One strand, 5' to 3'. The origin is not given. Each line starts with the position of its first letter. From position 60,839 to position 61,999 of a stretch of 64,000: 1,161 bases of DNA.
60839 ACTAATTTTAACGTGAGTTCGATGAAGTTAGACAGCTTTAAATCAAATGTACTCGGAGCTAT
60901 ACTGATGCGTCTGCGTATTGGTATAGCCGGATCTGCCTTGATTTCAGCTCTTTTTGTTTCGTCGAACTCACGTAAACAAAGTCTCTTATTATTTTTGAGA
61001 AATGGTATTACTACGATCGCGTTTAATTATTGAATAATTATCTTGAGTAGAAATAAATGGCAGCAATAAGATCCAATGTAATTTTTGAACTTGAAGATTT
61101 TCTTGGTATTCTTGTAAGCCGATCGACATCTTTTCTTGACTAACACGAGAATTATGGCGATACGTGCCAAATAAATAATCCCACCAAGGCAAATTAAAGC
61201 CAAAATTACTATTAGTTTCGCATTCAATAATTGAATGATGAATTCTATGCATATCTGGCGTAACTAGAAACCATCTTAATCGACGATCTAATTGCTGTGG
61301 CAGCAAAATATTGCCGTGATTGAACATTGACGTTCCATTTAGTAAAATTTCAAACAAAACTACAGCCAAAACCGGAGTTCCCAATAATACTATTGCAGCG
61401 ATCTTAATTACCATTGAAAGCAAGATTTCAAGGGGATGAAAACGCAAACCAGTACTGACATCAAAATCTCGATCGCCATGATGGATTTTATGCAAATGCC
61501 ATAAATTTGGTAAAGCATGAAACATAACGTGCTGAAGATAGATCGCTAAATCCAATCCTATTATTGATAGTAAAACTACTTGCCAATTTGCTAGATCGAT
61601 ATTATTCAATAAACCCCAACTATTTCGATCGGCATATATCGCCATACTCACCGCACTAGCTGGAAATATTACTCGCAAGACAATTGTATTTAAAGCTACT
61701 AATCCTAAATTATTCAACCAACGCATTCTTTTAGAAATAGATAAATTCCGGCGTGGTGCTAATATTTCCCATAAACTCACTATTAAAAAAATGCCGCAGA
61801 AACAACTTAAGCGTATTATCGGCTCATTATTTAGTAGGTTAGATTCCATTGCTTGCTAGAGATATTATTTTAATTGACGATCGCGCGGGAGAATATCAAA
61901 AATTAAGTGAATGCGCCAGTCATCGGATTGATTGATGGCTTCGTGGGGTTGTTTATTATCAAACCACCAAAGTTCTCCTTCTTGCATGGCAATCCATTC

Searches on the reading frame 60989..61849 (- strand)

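Call 42: search_protein_families(library=pfam, proteins=[window:60989-61849:-], max_evalue=0.001)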
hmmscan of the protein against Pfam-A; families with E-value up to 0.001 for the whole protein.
window:60989-61849:- (286 aa): 1 family
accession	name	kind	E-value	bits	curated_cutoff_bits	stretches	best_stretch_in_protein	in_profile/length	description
PF04116.19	FA_hydroxylase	-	5.2e-27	95.3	31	1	93-229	2-132/132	Fatty acid hydroxylase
